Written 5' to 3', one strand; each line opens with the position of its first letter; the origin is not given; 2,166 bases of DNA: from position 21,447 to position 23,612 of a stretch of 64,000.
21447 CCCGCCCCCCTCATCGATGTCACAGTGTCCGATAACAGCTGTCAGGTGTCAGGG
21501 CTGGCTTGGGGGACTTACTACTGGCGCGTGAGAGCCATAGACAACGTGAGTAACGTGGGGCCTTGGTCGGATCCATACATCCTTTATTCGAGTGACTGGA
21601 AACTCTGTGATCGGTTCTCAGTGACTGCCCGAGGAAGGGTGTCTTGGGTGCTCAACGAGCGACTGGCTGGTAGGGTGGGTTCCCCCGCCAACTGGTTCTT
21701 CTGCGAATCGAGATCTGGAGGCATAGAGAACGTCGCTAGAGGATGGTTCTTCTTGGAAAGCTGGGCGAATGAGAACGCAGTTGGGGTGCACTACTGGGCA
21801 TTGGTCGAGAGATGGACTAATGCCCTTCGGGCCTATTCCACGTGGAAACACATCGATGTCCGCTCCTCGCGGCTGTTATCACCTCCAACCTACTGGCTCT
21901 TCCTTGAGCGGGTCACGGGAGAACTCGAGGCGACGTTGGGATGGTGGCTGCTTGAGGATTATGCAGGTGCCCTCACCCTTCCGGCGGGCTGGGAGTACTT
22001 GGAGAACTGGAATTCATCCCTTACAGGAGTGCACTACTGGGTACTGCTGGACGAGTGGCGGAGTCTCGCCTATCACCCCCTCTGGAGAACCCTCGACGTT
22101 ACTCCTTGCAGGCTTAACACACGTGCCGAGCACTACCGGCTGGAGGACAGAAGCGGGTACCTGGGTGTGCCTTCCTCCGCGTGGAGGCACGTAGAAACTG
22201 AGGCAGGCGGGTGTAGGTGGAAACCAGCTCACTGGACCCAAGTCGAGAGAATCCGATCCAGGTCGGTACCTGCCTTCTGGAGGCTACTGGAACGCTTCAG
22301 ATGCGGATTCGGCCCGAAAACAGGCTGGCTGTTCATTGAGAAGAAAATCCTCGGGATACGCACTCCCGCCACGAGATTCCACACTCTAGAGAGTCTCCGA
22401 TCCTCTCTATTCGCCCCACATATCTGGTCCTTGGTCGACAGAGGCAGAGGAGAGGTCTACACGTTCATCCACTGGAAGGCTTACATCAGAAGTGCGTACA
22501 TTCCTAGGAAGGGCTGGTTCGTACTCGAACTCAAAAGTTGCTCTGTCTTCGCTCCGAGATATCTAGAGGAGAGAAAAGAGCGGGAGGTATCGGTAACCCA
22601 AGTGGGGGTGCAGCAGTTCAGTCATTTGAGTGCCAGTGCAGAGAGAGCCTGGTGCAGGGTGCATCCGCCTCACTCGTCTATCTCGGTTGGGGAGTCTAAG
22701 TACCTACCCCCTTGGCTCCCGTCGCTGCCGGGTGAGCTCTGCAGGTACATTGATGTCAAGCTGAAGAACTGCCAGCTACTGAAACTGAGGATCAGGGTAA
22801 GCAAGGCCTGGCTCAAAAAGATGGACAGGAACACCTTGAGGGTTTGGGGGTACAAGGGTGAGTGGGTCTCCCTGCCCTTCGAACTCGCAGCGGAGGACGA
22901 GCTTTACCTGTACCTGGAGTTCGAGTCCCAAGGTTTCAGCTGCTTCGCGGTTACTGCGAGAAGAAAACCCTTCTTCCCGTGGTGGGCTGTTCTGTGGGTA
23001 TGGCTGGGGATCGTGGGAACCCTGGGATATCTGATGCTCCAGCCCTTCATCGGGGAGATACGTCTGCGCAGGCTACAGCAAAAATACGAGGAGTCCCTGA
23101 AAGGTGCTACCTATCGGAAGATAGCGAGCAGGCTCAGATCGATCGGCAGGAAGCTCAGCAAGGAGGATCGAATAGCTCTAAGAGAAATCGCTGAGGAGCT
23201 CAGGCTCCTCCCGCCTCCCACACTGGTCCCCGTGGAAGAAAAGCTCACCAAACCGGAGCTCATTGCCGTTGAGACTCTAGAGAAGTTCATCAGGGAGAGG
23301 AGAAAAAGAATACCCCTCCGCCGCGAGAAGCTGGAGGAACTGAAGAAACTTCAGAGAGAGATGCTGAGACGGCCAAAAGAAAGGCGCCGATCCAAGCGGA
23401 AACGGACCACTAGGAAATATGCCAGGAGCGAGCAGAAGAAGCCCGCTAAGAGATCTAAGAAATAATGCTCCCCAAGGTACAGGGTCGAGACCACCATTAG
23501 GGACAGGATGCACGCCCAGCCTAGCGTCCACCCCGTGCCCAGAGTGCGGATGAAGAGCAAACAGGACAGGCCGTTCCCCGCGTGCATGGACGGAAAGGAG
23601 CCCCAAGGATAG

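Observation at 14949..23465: Giant 2838-aa supermodular surface protein: 4 x (FN3-like array + Trp-periodic block) + TM + long basic tail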

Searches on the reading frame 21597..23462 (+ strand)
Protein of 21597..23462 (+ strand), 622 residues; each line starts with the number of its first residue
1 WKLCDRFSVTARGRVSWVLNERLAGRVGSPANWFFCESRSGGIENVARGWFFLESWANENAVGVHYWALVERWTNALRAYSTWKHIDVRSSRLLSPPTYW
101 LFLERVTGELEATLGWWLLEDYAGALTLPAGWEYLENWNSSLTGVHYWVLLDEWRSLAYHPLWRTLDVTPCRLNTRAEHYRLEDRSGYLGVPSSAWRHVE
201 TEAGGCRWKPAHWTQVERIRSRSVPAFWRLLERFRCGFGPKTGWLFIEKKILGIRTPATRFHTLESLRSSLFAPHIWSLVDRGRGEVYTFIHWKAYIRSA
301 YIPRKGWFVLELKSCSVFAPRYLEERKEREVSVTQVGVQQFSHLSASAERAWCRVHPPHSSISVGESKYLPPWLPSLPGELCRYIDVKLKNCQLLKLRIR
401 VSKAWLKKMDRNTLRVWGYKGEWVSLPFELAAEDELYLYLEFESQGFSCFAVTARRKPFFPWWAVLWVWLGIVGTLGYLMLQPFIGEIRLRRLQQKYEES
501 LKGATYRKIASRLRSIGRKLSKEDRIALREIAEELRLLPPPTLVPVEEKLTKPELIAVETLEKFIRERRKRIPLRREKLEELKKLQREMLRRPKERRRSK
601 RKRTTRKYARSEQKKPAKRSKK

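Call 23: find_homologous_proteins(query=window:21597-23462:+, max_evalue=0.001)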
Query window:21597-23462:+: 8000 candidates shared short words with the query, none scored E <= 0.001.
